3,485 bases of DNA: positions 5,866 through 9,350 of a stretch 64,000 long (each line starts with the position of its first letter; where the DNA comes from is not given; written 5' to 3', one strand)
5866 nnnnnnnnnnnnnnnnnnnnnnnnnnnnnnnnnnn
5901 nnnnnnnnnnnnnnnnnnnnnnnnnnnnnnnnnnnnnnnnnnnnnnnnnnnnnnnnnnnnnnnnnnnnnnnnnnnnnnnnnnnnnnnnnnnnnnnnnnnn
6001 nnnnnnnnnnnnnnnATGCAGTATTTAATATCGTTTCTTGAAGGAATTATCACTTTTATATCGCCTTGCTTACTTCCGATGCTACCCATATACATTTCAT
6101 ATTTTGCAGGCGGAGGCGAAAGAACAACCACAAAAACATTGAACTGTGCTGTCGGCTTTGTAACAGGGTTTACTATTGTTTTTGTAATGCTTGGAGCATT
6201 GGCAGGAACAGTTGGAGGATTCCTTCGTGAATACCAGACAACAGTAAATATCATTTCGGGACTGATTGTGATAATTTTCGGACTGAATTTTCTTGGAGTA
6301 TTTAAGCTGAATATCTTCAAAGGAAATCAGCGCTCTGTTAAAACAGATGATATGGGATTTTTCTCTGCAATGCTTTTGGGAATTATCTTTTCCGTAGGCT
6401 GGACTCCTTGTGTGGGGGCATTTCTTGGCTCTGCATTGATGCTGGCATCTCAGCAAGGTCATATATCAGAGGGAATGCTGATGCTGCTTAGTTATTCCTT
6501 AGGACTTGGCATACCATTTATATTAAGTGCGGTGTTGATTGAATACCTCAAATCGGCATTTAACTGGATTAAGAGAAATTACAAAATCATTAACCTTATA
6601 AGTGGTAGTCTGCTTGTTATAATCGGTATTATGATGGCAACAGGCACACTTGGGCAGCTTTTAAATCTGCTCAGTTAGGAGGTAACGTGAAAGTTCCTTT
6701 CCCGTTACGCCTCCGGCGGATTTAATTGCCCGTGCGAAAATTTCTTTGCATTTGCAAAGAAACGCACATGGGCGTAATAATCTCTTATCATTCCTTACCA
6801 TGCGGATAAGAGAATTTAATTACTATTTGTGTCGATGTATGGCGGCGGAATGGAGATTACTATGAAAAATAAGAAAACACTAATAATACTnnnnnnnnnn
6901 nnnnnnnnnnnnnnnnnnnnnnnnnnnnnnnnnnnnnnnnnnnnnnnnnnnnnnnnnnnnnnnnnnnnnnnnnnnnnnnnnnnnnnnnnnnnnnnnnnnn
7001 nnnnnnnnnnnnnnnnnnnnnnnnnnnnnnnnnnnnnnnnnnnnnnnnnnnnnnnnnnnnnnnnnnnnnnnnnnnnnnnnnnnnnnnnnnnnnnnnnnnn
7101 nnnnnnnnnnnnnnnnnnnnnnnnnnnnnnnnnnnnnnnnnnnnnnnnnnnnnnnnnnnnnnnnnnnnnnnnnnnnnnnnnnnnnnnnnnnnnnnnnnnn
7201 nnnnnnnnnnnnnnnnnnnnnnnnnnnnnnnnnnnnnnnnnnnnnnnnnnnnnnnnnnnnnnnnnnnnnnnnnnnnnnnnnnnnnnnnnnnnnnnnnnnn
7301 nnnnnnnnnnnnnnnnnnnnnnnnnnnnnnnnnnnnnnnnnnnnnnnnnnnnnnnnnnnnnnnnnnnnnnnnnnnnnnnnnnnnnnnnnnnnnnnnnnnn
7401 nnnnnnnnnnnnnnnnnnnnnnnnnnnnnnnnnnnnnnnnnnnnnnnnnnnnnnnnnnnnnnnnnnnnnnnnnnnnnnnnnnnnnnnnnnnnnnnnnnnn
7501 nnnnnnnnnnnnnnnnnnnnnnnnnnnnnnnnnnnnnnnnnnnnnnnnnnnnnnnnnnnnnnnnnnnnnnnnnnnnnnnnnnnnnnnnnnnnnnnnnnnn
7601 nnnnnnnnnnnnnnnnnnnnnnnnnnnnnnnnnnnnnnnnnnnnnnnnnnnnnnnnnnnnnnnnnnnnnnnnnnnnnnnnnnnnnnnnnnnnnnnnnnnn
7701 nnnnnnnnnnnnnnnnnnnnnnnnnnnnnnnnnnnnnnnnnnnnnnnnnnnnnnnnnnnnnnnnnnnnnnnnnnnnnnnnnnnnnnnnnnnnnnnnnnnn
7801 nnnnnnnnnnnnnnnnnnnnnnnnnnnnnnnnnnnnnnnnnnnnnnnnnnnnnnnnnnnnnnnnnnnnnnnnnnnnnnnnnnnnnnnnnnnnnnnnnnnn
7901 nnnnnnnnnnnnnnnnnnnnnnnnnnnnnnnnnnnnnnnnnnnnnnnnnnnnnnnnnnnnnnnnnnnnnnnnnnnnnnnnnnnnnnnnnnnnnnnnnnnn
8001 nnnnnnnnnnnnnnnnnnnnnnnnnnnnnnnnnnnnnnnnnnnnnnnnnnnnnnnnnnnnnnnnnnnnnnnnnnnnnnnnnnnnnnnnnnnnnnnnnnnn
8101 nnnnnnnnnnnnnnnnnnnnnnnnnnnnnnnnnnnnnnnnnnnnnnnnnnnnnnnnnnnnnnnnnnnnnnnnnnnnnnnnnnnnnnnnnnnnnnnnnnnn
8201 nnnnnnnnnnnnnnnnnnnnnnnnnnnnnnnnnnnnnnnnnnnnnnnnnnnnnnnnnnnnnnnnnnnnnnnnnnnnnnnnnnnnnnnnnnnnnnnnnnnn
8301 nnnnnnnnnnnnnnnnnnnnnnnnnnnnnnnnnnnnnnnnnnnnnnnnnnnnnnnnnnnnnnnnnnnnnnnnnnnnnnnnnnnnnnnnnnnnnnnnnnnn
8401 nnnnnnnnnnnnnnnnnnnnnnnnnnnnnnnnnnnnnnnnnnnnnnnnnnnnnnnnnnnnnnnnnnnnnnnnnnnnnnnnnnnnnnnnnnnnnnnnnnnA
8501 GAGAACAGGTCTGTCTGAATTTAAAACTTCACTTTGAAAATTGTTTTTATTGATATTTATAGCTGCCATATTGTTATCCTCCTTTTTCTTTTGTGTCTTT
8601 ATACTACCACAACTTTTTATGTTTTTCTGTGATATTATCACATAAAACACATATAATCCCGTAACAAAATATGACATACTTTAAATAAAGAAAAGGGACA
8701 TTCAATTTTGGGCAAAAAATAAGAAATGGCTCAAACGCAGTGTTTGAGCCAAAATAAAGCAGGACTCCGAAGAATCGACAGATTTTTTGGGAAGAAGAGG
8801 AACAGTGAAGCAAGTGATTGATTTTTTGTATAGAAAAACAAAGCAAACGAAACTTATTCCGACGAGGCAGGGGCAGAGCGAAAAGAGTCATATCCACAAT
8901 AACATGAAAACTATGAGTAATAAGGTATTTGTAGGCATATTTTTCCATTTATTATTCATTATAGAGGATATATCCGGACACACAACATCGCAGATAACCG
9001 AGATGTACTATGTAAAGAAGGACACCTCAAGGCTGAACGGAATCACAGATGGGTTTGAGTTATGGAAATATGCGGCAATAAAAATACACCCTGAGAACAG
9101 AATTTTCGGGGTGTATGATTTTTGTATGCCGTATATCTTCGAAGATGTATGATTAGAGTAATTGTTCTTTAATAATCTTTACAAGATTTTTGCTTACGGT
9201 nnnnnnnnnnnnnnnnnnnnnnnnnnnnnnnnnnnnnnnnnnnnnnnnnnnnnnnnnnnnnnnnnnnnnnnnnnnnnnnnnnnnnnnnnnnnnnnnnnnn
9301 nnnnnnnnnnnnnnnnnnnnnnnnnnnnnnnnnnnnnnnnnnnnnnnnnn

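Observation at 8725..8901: R1: a roughly 177-bp near-identical repeat carrying a built-in minus-strand terminator, a possible sRNA or portable 3'-UTR module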

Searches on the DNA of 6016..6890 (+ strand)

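Call 72: search_rna_families(source=L023, start=13400, end=14250, threshold=evalue, max_evalue=1)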
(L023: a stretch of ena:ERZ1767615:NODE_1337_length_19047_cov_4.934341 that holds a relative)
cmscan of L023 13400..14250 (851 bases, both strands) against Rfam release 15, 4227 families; matches with E-value up to 1: 2.
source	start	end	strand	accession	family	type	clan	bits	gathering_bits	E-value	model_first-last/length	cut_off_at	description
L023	13931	14003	-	RF00005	tRNA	Gene; tRNA;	CL00001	62.6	29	4.5e-13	1-71/71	no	tRNA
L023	13579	13633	+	RF03171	mir-1012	Gene; miRNA;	-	20.1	70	0.57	1-59/59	no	mir-1012 microRNA precursor family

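Call 83: search_rna_families(source=window, start=6660, end=6890, threshold=evalue, max_evalue=1)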
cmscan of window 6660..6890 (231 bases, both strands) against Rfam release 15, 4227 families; matches with E-value up to 1: 2.
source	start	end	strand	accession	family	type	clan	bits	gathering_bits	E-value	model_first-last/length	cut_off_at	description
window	6727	6819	-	RF02378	SurC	Gene; sRNA;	-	17.8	80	0.27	1-161/161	no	SurC sRNA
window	6685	6730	+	RF00192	BLV_package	Cis-reg;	-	14.4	70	0.7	1-55/55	no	Bovine leukaemia virus RNA packaging signal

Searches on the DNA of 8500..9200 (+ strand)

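Call 8: search_rna_families(source=window, start=8500, end=9200, threshold=evalue, max_evalue=10, show_alignments=3)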
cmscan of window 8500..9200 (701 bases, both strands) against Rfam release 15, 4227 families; matches with E-value up to 10: 8.
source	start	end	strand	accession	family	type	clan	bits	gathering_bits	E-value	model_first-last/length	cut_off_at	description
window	9058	9154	+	RF03263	MIR861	Gene; miRNA;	-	28.8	70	0.0035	1-111/111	no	MIR861 microRNA precursor family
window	8567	8617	-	RF03091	Clostridium-PBP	Gene; sRNA;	-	19.9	94.4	5.6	1-73/73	no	Clostridium-PBP RNA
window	9082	9118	-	RF03858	mir-1991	Gene; miRNA;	-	19.8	66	0.63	1-66/66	no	mir-1991 microRNA precursor family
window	9069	9132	+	RF00840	mir-374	Gene; miRNA;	-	18.3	54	0.85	1-71/71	no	mir-374 microRNA precursor family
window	8619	8652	-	RF04239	mir-4679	Gene; miRNA;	-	17.9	88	1.8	1-75/75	no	mir-4679 microRNA precursor family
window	8619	8652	+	RF04239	mir-4679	Gene; miRNA;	-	17.3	88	2.6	1-75/75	no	mir-4679 microRNA precursor family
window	8616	8655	+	RF04052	mir-466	Gene; miRNA;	-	16.4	85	4.3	1-80/80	no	mir-466 microRNA precursor family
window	8727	8749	-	RF03362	mir-9436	Gene; miRNA;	-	16.1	80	3.7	24-46/66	no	mir-9436 microRNA precursor family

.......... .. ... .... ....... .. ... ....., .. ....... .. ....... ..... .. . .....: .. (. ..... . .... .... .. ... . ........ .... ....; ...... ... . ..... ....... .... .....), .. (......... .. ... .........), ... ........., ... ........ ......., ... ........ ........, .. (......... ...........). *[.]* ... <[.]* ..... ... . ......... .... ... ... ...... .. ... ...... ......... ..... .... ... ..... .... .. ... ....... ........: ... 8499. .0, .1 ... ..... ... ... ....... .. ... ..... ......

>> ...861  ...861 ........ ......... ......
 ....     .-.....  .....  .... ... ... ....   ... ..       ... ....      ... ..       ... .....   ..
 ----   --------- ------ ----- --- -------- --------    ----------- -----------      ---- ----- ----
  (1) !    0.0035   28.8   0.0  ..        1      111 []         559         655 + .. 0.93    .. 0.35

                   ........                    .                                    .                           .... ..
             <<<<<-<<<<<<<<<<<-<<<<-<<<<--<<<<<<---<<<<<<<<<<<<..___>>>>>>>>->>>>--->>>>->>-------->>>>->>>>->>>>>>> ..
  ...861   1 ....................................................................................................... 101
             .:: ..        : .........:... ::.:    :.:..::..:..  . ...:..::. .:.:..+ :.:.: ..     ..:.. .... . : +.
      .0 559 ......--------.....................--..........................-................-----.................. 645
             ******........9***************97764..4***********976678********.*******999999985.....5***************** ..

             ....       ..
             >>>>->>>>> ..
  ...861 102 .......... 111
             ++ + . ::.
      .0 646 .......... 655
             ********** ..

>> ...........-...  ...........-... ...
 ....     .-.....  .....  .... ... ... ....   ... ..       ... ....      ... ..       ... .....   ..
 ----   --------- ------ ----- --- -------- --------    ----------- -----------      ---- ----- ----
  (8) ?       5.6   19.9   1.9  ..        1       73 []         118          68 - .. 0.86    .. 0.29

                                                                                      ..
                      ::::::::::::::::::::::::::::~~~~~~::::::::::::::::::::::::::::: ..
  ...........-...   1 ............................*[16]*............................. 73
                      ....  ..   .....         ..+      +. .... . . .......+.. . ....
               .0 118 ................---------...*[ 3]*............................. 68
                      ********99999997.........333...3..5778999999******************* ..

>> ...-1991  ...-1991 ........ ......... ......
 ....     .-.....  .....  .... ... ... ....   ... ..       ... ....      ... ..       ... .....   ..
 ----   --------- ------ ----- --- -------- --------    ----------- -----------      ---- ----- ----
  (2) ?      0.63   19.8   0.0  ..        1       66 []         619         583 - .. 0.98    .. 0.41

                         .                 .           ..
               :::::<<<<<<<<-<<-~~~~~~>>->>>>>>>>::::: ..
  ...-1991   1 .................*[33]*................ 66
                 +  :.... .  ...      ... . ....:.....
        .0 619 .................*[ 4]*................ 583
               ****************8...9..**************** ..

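Call 11: search_dna_similar(query=window:8715-8910:+, collection=plasmids, mode=distant, max_evalue=0.01)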
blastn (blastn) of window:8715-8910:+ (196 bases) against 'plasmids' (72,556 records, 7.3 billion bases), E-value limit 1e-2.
No match.

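Call 12: search_dna_similar(query=window:8715-8910:+, collection=phages, mode=distant, max_evalue=0.01)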
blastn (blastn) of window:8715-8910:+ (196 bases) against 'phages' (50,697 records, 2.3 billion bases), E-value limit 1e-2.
No match.
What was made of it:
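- Tried and rejected: BLASTN of R1 against plasmids and phages gave no match (calls 11, 12).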
